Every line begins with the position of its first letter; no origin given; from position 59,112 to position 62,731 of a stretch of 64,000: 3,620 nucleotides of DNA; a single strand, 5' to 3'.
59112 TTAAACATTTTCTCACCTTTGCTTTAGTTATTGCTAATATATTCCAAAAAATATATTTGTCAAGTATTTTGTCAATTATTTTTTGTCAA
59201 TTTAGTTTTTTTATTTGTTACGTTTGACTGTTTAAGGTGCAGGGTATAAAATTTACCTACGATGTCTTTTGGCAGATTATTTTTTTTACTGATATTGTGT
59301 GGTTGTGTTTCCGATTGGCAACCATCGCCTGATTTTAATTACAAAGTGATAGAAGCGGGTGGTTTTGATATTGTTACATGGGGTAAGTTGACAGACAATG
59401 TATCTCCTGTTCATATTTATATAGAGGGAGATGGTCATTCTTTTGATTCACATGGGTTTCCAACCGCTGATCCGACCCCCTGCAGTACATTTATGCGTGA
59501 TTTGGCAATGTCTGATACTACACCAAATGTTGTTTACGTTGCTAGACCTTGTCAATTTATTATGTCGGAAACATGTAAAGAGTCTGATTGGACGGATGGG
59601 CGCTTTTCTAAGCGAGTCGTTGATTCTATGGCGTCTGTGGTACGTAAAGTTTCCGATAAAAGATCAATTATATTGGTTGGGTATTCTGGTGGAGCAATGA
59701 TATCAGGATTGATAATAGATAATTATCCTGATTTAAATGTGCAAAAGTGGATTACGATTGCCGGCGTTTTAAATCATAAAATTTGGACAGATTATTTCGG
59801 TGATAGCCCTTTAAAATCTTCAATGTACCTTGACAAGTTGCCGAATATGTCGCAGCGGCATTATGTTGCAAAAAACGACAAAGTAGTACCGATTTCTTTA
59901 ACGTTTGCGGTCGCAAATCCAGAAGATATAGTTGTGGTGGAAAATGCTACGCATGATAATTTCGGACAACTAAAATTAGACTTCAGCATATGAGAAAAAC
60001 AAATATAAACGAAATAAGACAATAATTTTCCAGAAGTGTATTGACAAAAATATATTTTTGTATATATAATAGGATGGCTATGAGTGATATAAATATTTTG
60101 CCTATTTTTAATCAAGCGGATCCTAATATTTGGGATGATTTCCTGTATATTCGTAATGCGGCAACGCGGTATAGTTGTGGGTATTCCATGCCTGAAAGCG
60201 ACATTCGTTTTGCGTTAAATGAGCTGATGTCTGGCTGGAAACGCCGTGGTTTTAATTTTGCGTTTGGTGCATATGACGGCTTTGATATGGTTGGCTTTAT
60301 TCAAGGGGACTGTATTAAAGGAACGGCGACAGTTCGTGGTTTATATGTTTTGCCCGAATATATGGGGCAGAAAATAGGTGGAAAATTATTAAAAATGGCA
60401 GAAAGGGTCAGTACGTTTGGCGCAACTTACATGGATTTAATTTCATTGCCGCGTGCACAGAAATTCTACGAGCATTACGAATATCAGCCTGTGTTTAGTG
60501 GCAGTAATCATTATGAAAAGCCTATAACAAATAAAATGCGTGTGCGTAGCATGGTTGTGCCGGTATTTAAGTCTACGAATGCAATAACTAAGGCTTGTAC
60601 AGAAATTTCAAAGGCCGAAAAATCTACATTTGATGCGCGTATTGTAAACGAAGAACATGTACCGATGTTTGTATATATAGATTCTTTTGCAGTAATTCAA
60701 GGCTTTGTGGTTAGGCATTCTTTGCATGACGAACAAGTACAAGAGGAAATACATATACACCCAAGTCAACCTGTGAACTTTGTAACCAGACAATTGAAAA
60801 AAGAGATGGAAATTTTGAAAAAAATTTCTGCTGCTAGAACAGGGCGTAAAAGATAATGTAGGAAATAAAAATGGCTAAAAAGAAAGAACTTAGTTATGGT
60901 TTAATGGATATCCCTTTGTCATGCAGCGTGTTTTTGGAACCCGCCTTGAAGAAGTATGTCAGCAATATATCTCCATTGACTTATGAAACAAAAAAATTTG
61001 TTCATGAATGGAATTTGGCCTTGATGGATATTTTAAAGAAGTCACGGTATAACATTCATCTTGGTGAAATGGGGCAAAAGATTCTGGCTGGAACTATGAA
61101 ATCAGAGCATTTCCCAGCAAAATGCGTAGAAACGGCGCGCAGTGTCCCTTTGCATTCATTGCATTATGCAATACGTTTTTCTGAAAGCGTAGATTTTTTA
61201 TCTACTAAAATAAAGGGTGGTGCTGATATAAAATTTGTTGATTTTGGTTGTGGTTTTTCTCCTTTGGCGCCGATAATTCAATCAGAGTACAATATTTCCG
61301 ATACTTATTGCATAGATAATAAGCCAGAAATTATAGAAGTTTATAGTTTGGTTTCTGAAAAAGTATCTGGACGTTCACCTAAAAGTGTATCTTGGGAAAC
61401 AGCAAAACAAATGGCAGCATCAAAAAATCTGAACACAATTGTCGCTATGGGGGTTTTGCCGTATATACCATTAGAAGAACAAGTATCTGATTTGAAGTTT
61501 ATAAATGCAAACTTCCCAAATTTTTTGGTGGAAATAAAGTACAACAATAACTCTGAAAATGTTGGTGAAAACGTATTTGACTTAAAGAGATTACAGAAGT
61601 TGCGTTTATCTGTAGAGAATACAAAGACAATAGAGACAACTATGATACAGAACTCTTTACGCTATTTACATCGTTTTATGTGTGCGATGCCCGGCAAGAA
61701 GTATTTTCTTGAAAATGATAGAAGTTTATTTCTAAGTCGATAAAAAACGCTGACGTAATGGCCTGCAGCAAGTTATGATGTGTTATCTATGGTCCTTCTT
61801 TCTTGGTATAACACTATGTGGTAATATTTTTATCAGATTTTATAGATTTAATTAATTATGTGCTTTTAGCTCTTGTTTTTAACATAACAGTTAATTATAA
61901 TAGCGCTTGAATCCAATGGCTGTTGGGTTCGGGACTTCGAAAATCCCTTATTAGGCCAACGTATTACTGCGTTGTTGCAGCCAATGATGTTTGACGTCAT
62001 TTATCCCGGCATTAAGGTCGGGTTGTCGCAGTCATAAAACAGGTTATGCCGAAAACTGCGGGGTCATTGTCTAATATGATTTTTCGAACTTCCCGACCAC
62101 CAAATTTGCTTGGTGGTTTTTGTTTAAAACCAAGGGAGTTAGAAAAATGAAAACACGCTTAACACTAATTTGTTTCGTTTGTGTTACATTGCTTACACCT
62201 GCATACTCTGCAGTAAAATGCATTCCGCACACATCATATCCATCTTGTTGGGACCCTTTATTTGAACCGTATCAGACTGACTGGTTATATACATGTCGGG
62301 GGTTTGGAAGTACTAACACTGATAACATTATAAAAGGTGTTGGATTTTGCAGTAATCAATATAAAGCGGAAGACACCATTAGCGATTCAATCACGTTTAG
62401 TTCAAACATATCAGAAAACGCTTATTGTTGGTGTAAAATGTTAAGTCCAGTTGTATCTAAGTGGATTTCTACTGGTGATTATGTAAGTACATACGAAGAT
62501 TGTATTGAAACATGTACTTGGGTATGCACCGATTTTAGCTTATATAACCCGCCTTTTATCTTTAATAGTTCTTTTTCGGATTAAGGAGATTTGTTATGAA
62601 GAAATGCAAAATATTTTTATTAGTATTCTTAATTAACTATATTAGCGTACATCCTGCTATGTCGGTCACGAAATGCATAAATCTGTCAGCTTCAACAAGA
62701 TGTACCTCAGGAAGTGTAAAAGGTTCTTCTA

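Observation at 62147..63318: Second tandem array of small secreted Cys-rich proteins (CWC-motif family) with strong Shine-Dalgarno sites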

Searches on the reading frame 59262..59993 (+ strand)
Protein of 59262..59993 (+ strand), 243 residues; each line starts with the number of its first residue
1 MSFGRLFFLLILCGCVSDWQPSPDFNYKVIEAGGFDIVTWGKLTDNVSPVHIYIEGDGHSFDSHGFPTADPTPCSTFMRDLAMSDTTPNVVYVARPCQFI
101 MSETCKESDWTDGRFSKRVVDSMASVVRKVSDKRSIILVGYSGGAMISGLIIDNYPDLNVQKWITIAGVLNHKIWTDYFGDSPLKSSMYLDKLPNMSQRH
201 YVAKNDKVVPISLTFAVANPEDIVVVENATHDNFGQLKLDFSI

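Call 6: search_protein_families(library=pfam, proteins=[window:59262-59993:+], max_evalue=1)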
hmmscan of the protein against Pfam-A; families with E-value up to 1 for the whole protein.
window:59262-59993:+ (243 aa): 4 families
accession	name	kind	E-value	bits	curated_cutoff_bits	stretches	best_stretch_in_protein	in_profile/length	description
PF02089.21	Palm_thioest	-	0.012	15.7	26.8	1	112-170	47-110/254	Palmitoyl protein thioesterase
PF12697.13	Abhydrolase_6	-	0.035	15.2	26.3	0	108-149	46-81/217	Alpha/beta hydrolase family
PF12146.15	Hydrolase_4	-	0.095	12.4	27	1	121-173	60-114/239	Serine aminopeptidase, S33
PF00561.26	Abhydrolase_1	-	0.1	12.6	25.8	1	110-175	44-109/245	alpha/beta hydrolase fold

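Call 7: search_protein_families(library=ncbifam, proteins=[window:59262-59993:+], max_evalue=1)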
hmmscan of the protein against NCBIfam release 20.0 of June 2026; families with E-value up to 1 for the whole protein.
window:59262-59993:+ (243 aa): 0 families

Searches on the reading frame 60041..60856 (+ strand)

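Call 6: search_protein_families(library=pfam, proteins=[window:60041-60856:+], max_evalue=1)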
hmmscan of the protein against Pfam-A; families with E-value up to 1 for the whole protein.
window:60041-60856:+ (271 aa): 4 families
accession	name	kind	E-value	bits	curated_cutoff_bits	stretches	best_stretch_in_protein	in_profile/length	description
PF13508.13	Acetyltransf_7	-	5.2e-10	40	27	1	75-149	6-83/84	Acetyltransferase (GNAT) domain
PF13673.13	Acetyltransf_10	-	1.7e-07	31.7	23.6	1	71-151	30-110/128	Acetyltransferase (GNAT) domain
PF00583.31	Acetyltransf_1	-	4.8e-06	27.3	20.7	1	59-145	23-113/116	Acetyltransferase (GNAT) family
PF00575.29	S1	-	0.035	14.9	22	1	195-255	6-65/74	S1 RNA binding domain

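Call 7: search_protein_families(library=ncbifam, proteins=[window:60041-60856:+], max_evalue=1)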
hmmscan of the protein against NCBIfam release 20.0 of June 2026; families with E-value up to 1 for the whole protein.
window:60041-60856:+ (271 aa): 5 families
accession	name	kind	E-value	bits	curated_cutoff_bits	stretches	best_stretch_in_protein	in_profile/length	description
TIGR01575.1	rimI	equivalog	6.1e-07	29.6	86.4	1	77-161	37-125/132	ribosomal protein S18-alanine N-acetyltransferase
NF041158.1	Spm_actase_Thplmales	equivalog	0.00069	19.9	225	1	75-123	65-113/115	spermidine N(1)-acetyltransferase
NF005840.0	PRK07757.1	equivalog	0.016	15.1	154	1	95-151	66-121/153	N-acetyltransferase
NF040501.1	resist_ArsN2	equivalog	0.022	14.4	125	1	73-151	26-104/133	arsenic resistance N-acetyltransferase ArsN2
NF007530.0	PRK10146.1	equivalog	0.13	12.5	142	1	98-131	79-113/144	aminoalkylphosphonate N-acetyltransferase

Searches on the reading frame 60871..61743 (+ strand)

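Call 6: search_protein_families(library=pfam, proteins=[window:60871-61743:+], max_evalue=1)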
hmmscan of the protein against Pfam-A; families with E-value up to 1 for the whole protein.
window:60871-61743:+ (290 aa): 2 families
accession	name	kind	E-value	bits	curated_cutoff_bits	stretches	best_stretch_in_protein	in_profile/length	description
PF13679.12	Methyltransf_32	-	0.0032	17.9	27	1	103-174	9-83/143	Methyltransferase domain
PF05175.20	MTS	-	0.074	13.1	23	1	112-191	25-103/170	Methyltransferase small domain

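Call 7: search_protein_families(library=ncbifam, proteins=[window:60871-61743:+], max_evalue=1)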
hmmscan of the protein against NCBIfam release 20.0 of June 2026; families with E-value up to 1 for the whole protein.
window:60871-61743:+ (290 aa): 0 families

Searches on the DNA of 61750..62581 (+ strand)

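Call 39: search_rna_families(source=window, start=61750, end=62200, threshold=evalue, max_evalue=10, show_alignments=3)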
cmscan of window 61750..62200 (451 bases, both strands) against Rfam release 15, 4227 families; matches with E-value up to 10: 6.
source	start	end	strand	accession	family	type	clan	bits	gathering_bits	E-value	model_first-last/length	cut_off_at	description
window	62016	62106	+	RF02221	sRNA-Xcc1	Gene; sRNA;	-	34.2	53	0.00026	1-87/87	no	sRNA-Xcc1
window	61896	61931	-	RF01102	PK1-TEV_CVMV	Cis-reg; leader;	-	16.3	40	8.4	1-37/37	no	5'-leader pseudoknot of TEV/CVMV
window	61885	62123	-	RF02422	Bp1_738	Gene; sRNA;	-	14.8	45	0.98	1-208/208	no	Burkholderia sRNA Bp1_Cand738_SIPHT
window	62111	62172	+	RF00172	CAESAR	Cis-reg;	-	14.6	45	8.5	1-80/80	no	ctgf/hcs24 CAESAR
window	62031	62131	+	RF00557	L10_leader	Cis-reg; leader;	-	14.4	44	6.3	1-138/138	no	Ribosomal protein L10 leader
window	61943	61994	+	RF04333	Plastid-ycf3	Intron;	-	11.3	55.2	7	1-47/47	no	Plastid-ycf3 group II-D1 intron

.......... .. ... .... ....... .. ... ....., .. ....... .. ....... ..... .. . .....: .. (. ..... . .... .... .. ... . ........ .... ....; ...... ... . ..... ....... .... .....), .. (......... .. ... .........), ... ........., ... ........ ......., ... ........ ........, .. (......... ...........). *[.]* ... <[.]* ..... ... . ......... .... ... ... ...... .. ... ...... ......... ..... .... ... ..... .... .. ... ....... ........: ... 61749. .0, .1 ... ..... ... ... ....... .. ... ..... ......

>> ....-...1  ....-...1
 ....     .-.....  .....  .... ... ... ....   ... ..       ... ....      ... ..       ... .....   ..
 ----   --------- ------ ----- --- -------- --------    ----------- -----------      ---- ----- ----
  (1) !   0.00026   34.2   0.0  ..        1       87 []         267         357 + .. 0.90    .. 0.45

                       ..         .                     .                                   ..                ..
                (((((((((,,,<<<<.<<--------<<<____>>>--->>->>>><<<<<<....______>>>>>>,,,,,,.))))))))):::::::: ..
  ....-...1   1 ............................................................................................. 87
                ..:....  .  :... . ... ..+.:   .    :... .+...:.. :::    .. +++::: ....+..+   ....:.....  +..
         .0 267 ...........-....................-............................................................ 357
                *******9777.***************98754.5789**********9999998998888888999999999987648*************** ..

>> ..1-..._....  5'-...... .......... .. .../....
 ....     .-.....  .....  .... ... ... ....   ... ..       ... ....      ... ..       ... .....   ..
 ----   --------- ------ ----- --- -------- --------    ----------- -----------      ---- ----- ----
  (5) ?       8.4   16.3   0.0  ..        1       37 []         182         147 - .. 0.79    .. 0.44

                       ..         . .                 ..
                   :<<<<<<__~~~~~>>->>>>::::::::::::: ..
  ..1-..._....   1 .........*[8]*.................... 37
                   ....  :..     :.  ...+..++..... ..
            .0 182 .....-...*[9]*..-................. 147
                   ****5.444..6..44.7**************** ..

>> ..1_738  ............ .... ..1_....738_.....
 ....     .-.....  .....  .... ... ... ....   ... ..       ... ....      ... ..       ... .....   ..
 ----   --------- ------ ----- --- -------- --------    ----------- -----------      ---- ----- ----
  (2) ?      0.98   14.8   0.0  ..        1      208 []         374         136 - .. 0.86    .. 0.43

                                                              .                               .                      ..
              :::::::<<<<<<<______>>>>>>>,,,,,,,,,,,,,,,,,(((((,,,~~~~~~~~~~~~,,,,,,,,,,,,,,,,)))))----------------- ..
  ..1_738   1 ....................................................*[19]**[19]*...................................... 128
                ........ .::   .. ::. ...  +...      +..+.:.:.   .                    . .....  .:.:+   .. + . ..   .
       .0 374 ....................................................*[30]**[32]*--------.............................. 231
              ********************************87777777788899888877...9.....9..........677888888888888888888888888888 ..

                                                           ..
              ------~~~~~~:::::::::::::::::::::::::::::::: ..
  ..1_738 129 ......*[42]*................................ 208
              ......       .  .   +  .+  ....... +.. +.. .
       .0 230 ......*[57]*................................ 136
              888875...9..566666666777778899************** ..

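Call 74: build_rna_model(alignment_id=A10, structure=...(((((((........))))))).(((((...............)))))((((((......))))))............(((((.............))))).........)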
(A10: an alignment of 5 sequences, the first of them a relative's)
Model R1 built from alignment A10 (5 sequences, 113 columns); structure: as given.
model positions 112; base pairs 23; branch points 3; effective number of sequences 1.57; information 0.591 bits per position. Calibrated on 0.2 Mb of random sequence (short: E-values are rough).
structure used (alignment columns):
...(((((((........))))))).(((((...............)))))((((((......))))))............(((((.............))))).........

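Call 75: search_with_rna_model(model_id=R1, sources=[window, L001, L002, L003, L004, L005, L006, L007, L008, L009, L010, L011, L012, L013, L014, L015, L016, L017, L018, L019, L020, L021, L022, L023, L024, L025], max_evalue=1, make_alignment=true)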
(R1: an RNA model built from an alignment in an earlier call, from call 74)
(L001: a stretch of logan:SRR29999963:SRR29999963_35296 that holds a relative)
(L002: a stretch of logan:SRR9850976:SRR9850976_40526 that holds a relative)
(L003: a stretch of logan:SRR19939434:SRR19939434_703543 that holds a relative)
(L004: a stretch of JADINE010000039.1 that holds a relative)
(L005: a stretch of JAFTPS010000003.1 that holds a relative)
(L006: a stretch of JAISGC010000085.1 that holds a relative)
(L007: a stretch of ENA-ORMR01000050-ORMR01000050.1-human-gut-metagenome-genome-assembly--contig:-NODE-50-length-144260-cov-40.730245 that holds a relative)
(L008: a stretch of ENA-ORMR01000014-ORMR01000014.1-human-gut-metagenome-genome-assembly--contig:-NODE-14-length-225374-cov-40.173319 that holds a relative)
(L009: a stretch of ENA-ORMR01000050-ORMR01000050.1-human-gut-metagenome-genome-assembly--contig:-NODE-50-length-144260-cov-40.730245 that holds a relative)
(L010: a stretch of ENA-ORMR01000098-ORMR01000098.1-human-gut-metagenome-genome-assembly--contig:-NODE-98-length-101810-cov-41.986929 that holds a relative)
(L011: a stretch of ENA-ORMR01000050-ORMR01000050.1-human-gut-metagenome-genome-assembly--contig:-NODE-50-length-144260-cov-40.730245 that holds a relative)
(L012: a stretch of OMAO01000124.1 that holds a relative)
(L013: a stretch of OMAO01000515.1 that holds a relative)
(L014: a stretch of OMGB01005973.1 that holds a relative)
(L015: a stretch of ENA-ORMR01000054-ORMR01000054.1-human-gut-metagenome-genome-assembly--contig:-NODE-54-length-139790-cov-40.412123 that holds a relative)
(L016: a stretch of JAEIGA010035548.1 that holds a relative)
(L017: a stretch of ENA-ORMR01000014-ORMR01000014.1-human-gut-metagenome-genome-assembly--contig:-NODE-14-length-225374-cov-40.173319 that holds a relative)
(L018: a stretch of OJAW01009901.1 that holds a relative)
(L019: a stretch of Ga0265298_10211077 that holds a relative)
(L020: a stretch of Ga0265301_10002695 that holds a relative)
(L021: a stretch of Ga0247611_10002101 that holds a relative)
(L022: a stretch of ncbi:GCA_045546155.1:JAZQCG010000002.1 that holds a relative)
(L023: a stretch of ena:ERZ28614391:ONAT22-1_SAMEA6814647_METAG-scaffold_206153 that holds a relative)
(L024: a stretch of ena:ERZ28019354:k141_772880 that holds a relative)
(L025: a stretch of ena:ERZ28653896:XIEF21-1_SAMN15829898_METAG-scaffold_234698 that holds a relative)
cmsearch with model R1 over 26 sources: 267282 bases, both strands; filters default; matches with E-value up to 1: 37.
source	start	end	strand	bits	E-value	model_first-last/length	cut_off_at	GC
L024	675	786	+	123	4.2e-31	1-112/112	no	0.4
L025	221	332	+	123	4.2e-31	1-112/112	no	0.4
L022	3972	4082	+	117.9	1e-29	1-112/112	no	0.41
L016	1651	1762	+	113.3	1.8e-28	1-112/112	no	0.4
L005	9697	9808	+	111.5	5.7e-28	1-112/112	no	0.47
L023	84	191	+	102.8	1.3e-25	1-112/112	no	0.43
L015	10225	10334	-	90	3.9e-22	1-112/112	no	0.43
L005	15801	15914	+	79.5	2.8e-19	1-112/112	no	0.41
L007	4859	4972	+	75.4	3.7e-18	1-112/112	no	0.36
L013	3890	4000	+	74.8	5.5e-18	1-112/112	no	0.38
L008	4863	4972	+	68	3.7e-16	1-112/112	no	0.36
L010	4863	4972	+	68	3.7e-16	1-112/112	no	0.36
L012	4864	4972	+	66.8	8e-16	1-112/112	no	0.39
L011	4866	4970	+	66.2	1.2e-15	1-112/112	no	0.4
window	48455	48567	+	66.2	1.2e-15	1-112/112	no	0.39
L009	4856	4966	+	65.8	1.5e-15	1-112/112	no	0.36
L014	683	793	+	62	1.7e-14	1-112/112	no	0.37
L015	4856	4966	+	59.3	8.6e-14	1-112/112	no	0.36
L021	3394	3509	+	57.8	2.2e-13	1-112/112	no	0.46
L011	10116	10238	+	44.9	7.4e-10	1-112/112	no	0.4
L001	6970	7095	+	25.6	0.00013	1-112/112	no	0.43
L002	4176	4301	+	25.3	0.00016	1-112/112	no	0.42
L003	835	960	+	23.7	0.00042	1-112/112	no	0.43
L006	206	331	+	21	0.0023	1-112/112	no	0.47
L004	6105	6225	+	20.6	0.0029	1-112/112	no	0.45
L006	3343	3432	+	19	0.0081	1-112/112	no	0.46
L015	10205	10340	+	18.9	0.0089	1-112/112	no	0.39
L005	3201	3328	+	15.4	0.076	1-112/112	no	0.46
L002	5457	5572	+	15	0.098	1-112/112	no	0.41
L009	4852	4958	-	14.1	0.18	1-112/112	no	0.37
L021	5221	5343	-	13.7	0.23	1-112/112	no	0.46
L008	5762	5858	+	12.5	0.46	1-112/112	no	0.41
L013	4784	4880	+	12.5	0.46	1-112/112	no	0.41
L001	15269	15397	-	11.8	0.72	1-112/112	no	0.33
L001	2872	2963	+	11.7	0.78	1-112/112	no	0.3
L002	3912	4017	-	11.4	0.94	1-112/112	no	0.25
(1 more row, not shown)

Alignment A11: 37 matches aligned to the model, 248 columns, each read 5' to 3' on its own strand. Consensus structure (alignment columns), stored with it:
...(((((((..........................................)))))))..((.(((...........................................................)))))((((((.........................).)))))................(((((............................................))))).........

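Call 78: search_with_rna_model(model_id=R1, sources=[window, L002, L003, L004, L005, L006, L007, L008, L009, L011, L012, L013, L014, L015, L016, L021, L022, L023, L024], max_evalue=0.005, make_alignment=true)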
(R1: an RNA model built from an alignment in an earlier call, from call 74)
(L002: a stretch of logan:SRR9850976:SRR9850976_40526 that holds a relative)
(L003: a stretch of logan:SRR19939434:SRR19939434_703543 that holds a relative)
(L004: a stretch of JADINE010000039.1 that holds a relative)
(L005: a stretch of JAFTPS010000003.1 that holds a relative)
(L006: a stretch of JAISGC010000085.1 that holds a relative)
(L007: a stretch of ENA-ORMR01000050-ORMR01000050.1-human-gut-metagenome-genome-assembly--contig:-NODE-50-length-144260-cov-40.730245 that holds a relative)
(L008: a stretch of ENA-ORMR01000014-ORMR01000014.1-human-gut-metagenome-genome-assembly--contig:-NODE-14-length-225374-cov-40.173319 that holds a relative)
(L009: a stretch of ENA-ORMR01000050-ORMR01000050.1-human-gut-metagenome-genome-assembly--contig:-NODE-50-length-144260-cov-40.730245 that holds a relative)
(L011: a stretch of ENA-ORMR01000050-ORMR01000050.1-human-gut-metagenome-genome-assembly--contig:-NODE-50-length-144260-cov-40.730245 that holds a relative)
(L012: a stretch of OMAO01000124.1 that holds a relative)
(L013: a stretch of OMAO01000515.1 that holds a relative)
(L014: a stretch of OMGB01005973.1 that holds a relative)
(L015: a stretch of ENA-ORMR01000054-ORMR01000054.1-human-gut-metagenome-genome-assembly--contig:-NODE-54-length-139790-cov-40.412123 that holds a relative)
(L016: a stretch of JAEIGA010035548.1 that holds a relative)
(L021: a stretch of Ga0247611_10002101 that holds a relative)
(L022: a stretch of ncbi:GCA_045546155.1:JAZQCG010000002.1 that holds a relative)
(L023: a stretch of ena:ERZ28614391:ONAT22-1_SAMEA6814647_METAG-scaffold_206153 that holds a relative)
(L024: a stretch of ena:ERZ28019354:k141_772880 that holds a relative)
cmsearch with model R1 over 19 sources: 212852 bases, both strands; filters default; matches with E-value up to 0.005: 23.
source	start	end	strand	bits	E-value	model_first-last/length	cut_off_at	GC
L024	675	786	+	123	3.4e-31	1-112/112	no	0.4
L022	3972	4082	+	117.9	8.1e-30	1-112/112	no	0.41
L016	1651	1762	+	113.3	1.5e-28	1-112/112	no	0.4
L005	9697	9808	+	111.5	4.5e-28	1-112/112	no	0.47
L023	84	191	+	102.8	1.1e-25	1-112/112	no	0.43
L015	10225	10334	-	90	3.1e-22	1-112/112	no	0.43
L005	15801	15914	+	79.5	2.2e-19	1-112/112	no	0.41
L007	4859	4972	+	75.4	2.9e-18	1-112/112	no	0.36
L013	3890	4000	+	74.8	4.4e-18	1-112/112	no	0.38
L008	4863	4972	+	68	3e-16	1-112/112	no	0.36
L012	4864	4972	+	66.8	6.4e-16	1-112/112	no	0.39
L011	4866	4970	+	66.2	9.5e-16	1-112/112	no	0.4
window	48455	48567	+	66.2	9.7e-16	1-112/112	no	0.39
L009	4856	4966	+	65.8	1.2e-15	1-112/112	no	0.36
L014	683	793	+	62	1.3e-14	1-112/112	no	0.37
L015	4856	4966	+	59.3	6.9e-14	1-112/112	no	0.36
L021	3394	3509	+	57.8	1.8e-13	1-112/112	no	0.46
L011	10116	10238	+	44.9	5.9e-10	1-112/112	no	0.4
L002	4176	4301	+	25.3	0.00012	1-112/112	no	0.42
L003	835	960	+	23.7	0.00033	1-112/112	no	0.43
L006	206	331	+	21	0.0018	1-112/112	no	0.47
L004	6105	6225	+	20.6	0.0023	1-112/112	no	0.45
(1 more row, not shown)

Alignment A12: 23 matches aligned to the model, 193 columns, each read 5' to 3' on its own strand. Consensus structure (alignment columns), stored with it:
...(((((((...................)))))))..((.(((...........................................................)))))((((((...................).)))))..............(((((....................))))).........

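Call 107: search_with_rna_model(model_id=R1, sources=[L026, L028, L030, L031], max_evalue=0.01)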
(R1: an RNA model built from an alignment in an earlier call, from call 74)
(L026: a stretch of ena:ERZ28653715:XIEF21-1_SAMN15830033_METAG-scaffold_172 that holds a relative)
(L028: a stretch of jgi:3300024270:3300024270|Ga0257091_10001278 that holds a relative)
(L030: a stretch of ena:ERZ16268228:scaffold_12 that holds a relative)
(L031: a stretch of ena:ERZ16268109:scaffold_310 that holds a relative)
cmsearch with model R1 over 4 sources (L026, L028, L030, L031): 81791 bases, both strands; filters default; matches with E-value up to 0.01: 3.
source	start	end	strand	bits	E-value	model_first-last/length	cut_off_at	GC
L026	9854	9968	+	107.1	2.6e-27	1-112/112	no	0.39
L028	9861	9974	+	92.8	2.1e-23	1-112/112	no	0.39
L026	16334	16447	+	84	5.3e-21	1-112/112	no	0.4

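Call 108: search_with_rna_model(model_id=R1, source=L030, start=8000, end=16000, max_evalue=5, filters=off)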
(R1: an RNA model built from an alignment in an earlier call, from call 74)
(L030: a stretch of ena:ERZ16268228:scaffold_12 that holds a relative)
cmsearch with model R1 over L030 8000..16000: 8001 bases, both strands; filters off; matches with E-value up to 5: 10.
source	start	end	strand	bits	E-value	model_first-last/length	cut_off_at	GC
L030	13387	13462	+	8.8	0.15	1-112/112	no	0.36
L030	15310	15417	-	7.4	0.34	1-112/112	no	0.43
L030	15057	15161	+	6.2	0.72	1-112/112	no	0.42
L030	9361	9443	-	4.9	1.7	1-112/112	no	0.36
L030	14054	14125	+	4.4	2.3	1-112/112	no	0.33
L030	14402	14446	-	3.6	3.8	4-51/112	no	0.47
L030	8912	9001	+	3.4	4.2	1-112/112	no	0.51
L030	13181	13199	-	3.3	4.4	30-48/112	no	0.21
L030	13154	13281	+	3.2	4.9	1-112/112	no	0.4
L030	8426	8448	+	3.1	5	28-50/112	no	0.3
